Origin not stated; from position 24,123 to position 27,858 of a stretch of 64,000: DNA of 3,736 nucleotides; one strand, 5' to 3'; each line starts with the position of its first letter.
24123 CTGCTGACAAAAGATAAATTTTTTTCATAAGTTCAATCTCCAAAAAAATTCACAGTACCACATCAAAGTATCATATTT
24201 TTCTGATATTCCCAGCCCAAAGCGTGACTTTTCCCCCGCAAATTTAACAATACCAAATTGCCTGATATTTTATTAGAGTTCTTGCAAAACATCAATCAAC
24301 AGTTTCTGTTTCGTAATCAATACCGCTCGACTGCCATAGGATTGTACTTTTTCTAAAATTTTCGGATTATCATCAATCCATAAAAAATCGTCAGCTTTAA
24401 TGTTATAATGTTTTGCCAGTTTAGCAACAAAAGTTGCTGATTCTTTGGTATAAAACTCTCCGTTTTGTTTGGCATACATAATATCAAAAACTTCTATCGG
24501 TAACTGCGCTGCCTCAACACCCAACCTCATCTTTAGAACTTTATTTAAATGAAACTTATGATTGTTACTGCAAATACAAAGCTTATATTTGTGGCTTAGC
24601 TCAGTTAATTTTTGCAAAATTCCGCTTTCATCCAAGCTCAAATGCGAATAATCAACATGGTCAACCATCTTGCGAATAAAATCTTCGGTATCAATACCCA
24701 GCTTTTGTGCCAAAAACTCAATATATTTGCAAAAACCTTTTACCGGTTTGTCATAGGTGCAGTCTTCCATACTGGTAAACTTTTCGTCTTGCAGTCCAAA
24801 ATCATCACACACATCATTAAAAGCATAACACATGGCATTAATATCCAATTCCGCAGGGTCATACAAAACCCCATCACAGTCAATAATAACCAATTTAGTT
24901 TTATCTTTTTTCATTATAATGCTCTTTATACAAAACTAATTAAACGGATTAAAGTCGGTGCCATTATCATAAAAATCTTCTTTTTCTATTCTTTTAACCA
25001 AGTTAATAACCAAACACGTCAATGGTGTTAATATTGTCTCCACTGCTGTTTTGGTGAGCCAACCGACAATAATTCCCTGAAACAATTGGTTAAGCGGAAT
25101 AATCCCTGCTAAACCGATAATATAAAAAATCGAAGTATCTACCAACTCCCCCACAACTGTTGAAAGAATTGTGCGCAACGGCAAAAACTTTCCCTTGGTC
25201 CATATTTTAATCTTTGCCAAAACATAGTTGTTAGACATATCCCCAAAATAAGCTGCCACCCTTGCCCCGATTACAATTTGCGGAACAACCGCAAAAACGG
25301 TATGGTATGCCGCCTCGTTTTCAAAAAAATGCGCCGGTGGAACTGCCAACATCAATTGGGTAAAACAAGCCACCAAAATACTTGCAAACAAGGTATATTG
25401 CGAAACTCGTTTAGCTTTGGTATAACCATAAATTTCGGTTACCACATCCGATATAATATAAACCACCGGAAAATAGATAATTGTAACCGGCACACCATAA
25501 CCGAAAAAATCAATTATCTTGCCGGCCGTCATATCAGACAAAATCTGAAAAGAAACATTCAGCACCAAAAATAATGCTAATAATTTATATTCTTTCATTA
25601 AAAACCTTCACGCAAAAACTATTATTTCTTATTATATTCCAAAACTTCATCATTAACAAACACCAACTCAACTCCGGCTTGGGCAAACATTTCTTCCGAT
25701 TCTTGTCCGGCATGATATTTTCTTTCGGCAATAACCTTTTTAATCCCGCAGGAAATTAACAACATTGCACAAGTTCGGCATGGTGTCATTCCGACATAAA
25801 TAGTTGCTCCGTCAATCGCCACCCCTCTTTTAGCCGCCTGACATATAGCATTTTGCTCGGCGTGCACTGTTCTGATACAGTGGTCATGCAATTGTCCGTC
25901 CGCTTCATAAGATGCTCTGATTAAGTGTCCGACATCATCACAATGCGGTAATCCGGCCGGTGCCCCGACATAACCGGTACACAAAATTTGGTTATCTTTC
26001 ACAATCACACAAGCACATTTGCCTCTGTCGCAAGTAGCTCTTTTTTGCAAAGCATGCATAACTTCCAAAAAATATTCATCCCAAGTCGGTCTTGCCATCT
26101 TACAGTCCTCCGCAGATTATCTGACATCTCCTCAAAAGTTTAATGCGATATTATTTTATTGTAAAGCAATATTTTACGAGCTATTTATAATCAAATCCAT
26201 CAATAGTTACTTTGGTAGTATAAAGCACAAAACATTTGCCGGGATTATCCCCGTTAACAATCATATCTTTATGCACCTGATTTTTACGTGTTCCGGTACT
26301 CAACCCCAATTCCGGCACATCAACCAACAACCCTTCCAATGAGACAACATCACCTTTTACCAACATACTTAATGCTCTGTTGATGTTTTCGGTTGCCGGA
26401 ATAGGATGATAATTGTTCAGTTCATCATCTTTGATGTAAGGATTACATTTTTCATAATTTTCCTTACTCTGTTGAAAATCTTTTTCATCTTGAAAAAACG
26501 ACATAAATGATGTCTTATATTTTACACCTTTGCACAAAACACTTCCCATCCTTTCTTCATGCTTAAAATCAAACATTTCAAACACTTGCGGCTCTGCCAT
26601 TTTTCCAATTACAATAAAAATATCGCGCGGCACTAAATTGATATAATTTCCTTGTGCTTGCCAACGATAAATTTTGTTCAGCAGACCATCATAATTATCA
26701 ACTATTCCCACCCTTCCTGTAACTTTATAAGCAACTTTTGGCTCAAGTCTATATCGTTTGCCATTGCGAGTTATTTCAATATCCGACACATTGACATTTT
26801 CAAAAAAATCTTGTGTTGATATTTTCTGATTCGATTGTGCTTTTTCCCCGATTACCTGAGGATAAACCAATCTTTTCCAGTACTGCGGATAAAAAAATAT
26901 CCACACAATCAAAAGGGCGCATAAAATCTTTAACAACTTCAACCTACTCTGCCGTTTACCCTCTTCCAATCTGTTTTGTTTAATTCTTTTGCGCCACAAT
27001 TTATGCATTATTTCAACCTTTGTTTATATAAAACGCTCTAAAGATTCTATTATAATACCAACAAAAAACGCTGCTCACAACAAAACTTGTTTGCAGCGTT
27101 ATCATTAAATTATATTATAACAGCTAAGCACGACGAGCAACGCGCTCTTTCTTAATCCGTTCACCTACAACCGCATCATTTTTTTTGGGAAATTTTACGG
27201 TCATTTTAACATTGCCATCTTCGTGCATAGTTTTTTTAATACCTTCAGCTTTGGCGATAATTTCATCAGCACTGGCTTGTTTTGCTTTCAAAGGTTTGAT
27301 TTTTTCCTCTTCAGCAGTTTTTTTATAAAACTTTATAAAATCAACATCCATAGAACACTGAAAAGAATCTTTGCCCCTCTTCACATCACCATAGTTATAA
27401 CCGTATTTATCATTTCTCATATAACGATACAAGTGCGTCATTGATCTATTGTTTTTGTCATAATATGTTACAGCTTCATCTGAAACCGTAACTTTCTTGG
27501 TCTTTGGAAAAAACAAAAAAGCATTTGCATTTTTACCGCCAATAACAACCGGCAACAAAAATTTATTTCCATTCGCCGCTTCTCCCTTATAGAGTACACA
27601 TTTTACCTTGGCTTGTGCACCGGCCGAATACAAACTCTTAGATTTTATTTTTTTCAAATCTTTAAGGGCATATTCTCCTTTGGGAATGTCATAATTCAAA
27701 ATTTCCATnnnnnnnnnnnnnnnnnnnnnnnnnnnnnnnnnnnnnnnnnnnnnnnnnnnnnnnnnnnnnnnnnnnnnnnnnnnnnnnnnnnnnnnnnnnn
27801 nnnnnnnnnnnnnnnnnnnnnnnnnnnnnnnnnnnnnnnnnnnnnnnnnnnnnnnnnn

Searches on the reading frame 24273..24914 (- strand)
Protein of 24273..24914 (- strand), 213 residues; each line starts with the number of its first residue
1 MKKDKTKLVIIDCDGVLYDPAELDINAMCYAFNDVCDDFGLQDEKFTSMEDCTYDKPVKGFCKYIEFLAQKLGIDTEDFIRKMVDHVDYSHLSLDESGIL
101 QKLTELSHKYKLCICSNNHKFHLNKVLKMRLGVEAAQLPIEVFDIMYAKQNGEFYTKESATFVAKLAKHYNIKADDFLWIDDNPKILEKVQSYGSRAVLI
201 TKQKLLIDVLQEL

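Call 14: search_protein_families(library=pfam, proteins=[window:24273-24914:-], max_evalue=0.01)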
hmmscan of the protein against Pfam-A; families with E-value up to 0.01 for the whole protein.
window:24273-24914:- (213 aa): 3 families
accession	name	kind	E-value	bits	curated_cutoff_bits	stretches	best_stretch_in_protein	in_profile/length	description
PF00702.32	Hydrolase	-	2.8e-08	34.8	26.4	1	7-184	2-181/191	haloacid dehalogenase-like hydrolase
PF13419.12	HAD_2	-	6e-07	30.2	23.8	1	9-187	1-165/178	Haloacid dehalogenase-like hydrolase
PF08645.17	PNK3P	-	0.0035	17.5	22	0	85-170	23-109/161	Polynucleotide kinase 3 phosphatase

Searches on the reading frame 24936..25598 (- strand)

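Call 14: search_protein_families(library=pfam, proteins=[window:24936-25598:-], max_evalue=0.01)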
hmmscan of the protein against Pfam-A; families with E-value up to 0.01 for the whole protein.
window:24936-25598:- (220 aa): 1 family
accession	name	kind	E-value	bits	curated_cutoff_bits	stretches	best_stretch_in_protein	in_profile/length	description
PF02592.20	Vut_1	-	7.6e-39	133.9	27.2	1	38-197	2-152/152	Putative vitamin uptake transporter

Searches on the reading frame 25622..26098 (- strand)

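Call 14: search_protein_families(library=pfam, proteins=[window:25622-26098:-], max_evalue=0.01)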
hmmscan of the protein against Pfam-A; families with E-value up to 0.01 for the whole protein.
window:25622-26098:- (158 aa): 3 families
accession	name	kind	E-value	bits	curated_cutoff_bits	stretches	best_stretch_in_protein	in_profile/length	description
PF00383.29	dCMP_cyt_deam_1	-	1.7e-24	86.1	25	1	5-124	2-100/102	Cytidine and deoxycytidylate deaminase zinc-binding region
PF14437.12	MafB19-deam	-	4.2e-18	66.1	27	1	6-129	3-104/142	MafB19-like deaminase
PF14439.12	Bd3614-deam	-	0.00094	19.6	38.5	1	76-122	33-82/113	Bd3614-like deaminase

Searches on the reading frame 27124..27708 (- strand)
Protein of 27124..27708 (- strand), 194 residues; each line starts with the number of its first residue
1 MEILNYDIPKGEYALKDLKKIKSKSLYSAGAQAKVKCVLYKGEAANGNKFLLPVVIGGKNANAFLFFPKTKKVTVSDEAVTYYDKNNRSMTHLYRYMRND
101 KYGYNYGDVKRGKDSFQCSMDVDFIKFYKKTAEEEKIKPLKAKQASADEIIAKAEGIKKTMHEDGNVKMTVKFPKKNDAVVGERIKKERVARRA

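Call 13: find_encoding_contigs(protein=window:27124-27708:-, flank=10000, max_places=10)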
Protein window:27124-27708:- (194 aa): no gene with exactly this product is on record in the collection.

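Call 14: search_protein_families(library=pfam, proteins=[window:27124-27708:-], max_evalue=0.01)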
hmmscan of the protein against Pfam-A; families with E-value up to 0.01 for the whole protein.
window:27124-27708:- (194 aa): 0 families

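Call 15: find_homologous_proteins(query=window:27124-27708:-, max_evalue=0.001)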
Query window:27124-27708:- (194 aa): 2 proteins with E <= 0.001 among 132 candidates.
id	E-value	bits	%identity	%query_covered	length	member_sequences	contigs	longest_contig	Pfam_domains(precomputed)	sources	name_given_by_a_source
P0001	7.8e-118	409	97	100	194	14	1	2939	-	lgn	-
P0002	9.4e-57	210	55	100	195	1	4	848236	-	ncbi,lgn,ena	-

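Call 16: find_encoding_contigs(protein=P0002, flank=10000, max_places=6)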
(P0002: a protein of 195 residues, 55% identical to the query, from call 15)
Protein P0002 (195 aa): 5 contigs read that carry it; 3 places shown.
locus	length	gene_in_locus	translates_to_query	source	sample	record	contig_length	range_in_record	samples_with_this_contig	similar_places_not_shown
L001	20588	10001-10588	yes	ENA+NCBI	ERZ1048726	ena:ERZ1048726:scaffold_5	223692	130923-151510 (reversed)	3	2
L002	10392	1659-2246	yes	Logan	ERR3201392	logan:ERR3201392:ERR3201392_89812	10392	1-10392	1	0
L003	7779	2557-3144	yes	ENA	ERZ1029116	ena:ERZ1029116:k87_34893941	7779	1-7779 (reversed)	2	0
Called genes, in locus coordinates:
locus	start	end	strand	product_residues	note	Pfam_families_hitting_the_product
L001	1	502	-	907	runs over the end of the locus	PF07517:SecA_DEAD, PF00270:DEAD (weak), PF01043:SecA_PP_bind, PF21090:P-loop_SecA, PF07516:SecA_SW, PF02810:SEC-C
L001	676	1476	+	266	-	PF13145:Rotamase_2, PF13616:Rotamase_3, PF00639:Rotamase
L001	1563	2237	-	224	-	PF01048:PNP_UDP_1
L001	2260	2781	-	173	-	PF00156:Pribosyltran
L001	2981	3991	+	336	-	PF00438:S-AdoMet_synt_N, PF02772:S-AdoMet_synt_M (weak), PF02773:S-AdoMet_synt_C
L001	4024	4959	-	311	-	PF01134:GIDA (faint), PF01266:DAO (faint), PF03486:HI0933_like (faint), PF07992:Pyr_redox_2, PF12831:FAD_oxidored (weak), PF13738:Pyr_redox_3, PF00070:Pyr_redox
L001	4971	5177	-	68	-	-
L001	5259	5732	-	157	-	PF03449:GreA_GreB_N, PF01272:GreA_GreB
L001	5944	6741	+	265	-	PF01048:PNP_UDP_1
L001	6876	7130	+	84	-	-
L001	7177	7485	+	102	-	-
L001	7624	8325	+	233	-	-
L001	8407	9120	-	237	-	-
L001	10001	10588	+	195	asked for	-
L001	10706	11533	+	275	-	-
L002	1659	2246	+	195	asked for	-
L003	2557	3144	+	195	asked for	-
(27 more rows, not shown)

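Call 17: find_encoding_contigs(protein=P0001, flank=10000, max_places=6)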
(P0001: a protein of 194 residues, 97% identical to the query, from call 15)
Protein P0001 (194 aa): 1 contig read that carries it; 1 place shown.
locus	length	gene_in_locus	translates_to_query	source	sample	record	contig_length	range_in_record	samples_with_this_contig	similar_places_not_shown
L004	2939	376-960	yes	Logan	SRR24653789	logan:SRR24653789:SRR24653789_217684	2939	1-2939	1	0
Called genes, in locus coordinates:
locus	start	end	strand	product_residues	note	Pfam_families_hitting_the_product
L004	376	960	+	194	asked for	-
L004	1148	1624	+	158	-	PF00383:dCMP_cyt_deam_1, PF14437:MafB19-deam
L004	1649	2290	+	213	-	PF00702:Hydrolase (weak), PF13419:HAD_2 (weak)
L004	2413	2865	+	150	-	PF11220:DUF3015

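Call 48: search_protein_families(library=padloc, proteins=[window:27124-27708:-], max_evalue=0.1)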
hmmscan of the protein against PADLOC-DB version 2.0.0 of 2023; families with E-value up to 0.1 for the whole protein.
window:27124-27708:- (194 aa): 0 families

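Call 49: search_protein_families(library=ncbifam, proteins=[window:27124-27708:-], max_evalue=0.1)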
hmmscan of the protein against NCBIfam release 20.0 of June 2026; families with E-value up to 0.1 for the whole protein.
window:27124-27708:- (194 aa): 0 families

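Call 90: search_solved_structures(query=A11, max_evalue=1)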
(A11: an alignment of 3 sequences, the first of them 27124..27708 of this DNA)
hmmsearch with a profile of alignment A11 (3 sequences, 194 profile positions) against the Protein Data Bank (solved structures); distinct sequences matched with E-value up to 1: 9.
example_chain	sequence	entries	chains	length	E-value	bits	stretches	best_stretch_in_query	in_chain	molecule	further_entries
1pn7_L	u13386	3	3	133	0.26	14.2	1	36-71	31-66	50S ribosomal protein L11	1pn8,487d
1eg0_K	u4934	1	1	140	0.27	14.1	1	36-71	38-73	PROTEIN (RIBOSOMAL PROTEIN L11)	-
1jqm_A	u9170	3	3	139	0.28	14.1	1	36-71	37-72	50S Ribosomal protein L11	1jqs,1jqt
1mms_A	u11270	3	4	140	0.28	14.1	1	36-71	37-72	PROTEIN (RIBOSOMAL PROTEIN L11) | 50S ribosomal protein L11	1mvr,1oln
1r2w_A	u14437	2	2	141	0.28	14.1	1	36-71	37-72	50S ribosomal protein L11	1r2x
1mj1_L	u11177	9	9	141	0.28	14.1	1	36-71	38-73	L11 ribosomal protein | 50S RIBOSOMAL PROTEIN L11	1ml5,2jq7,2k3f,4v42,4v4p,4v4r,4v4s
2bcw_A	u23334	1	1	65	0.32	13.9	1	36-70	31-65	50S ribosomal protein L11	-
8a57_E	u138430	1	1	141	0.46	13.4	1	29-75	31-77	50S ribosomal protein L11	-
8uu8_H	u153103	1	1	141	0.46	13.4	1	29-75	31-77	Large ribosomal subunit protein uL11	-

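Call 91: search_protein_families(library=phrogs, proteins=[window:27124-27708:-], max_evalue=0.1)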
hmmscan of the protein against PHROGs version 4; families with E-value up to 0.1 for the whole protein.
window:27124-27708:- (194 aa): 1 family
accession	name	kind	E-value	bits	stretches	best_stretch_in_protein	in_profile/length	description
phrog_19795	-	unknown function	0.021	15.6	1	67-122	77-132/179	-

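Call 92: predict_structure(alignment_id=A11)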
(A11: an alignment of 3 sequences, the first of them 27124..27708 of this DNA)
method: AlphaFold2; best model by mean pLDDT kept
length: 194 residues; sequences in the alignment: 3
mean_pLDDT: 62.4   pTM: 0.61
mean pLDDT of the five models: 62.4, 62.4, 57.5, 52.8, 37.7
residues with pLDDT >= 90: 9; 70-90: 71; 50-70: 51; < 50: 63
segments of 3 or more residues with pLDDT < 50: 61-65, 97-103, 107-119, 157-191
pLDDT, mean of each block of 10 residues (from residue 1): 81 87 71 69 86 68 53 82 74 55 46 42 77 86 59 51 28 34 44 47
secondary structure, 60 per line:
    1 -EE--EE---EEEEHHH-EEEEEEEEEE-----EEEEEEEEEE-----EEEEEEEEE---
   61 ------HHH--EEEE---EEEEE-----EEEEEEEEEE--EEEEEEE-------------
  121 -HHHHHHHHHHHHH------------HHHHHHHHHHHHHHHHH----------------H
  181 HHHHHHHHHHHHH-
elements in order: E11-14 E19-28 E34-43 E49-57 E72-75 E79-83 E89-98 E101-107 H122-134 H147-163 H180-193

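Call 94: fold_search(model_id=the predicted structure, library=pdb)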
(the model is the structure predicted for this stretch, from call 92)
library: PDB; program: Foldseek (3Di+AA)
matches with E <= 10: 823; with E <= 0.001: 0
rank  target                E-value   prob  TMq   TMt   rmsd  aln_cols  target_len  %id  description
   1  7mhw                  4.6e-02  0.89  0.24  0.11   6.8        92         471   11  Crystal structure of the protease inhibitor U-Omp19 from Brucella abortus fused to Maltose-binding protein (released 2022-04-20)
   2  9dt6_H                1.1e-01  0.94  0.19  0.18   2.8        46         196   15  Crystal structure of ADP-ribose diphosphatase from Klebsiella pneumoniae (CMP bound, P21 form) (released 2024-10-09)
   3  9du6_B                1.3e-01  0.92  0.19  0.19   2.7        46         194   15  Crystal structure of ADP-ribose diphosphatase from Klebsiella pneumoniae (ATP bound) (released 2024-10-16)
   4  9dt6_B                1.4e-01  0.92  0.19  0.19   2.7        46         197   15  Crystal structure of ADP-ribose diphosphatase from Klebsiella pneumoniae (CMP bound, P21 form) (released 2024-10-09)
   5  1g0s_B                1.5e-01  0.93  0.19  0.19   2.8        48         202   14  THE CRYSTAL STRUCTURE OF THE E.COLI ADP-RIBOSE PYROPHOSPHATASE (released 2001-05-02)
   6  1g0s_A                1.5e-01  0.89  0.20  0.19   5.8        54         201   15  THE CRYSTAL STRUCTURE OF THE E.COLI ADP-RIBOSE PYROPHOSPHATASE (released 2001-05-02)
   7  9dre_B                1.6e-01  0.91  0.19  0.19   2.7        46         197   15  Crystal structure of ADP-ribose diphosphatase from Klebsiella pneumoniae (ADP bound, P21 form) (released 2024-10-02)
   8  9dua_A                1.6e-01  0.91  0.19  0.18   2.8        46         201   15  Crystal structure of ADP-ribose diphosphatase from Klebsiella pneumoniae (GMP bound) (released 2024-10-16)
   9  9b22_A                1.7e-01  0.91  0.19  0.18   2.7        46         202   15  Crystal structure of ADP-ribose diphosphatase from Klebsiella pneumoniae (ADP Ribose and AMP bound) (released 2024-03-27)
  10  1fem                  1.7e-01  0.13  0.17  0.18  15.9       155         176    8  CRYSTALLOGRAPHIC STUDIES ON COMPLEXES BETWEEN RETINOIDS AND PLASMA RETINOL-BINDING PROTEIN (released 1994-11-01)
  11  7r5k_R0               1.7e-01  0.08  0.14  0.04  22.8       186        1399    9  Human nuclear pore complex (constricted) (released 2022-06-22)
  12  9dre_F                1.8e-01  0.90  0.19  0.19   2.7        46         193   15  Crystal structure of ADP-ribose diphosphatase from Klebsiella pneumoniae (ADP bound, P21 form) (released 2024-10-02)
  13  9dre_D                2.0e-01  0.89  0.19  0.19   2.7        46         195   15  Crystal structure of ADP-ribose diphosphatase from Klebsiella pneumoniae (ADP bound, P21 form) (released 2024-10-02)
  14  9dt6_F                2.2e-01  0.87  0.19  0.19   2.7        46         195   15  Crystal structure of ADP-ribose diphosphatase from Klebsiella pneumoniae (CMP bound, P21 form) (released 2024-10-09)
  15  9drd_D                2.2e-01  0.87  0.19  0.18   2.8        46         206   15  Crystal structure of ADP-ribose diphosphatase from Klebsiella pneumoniae (Apo, monoclinic P form 2) (released 2024-10-02)
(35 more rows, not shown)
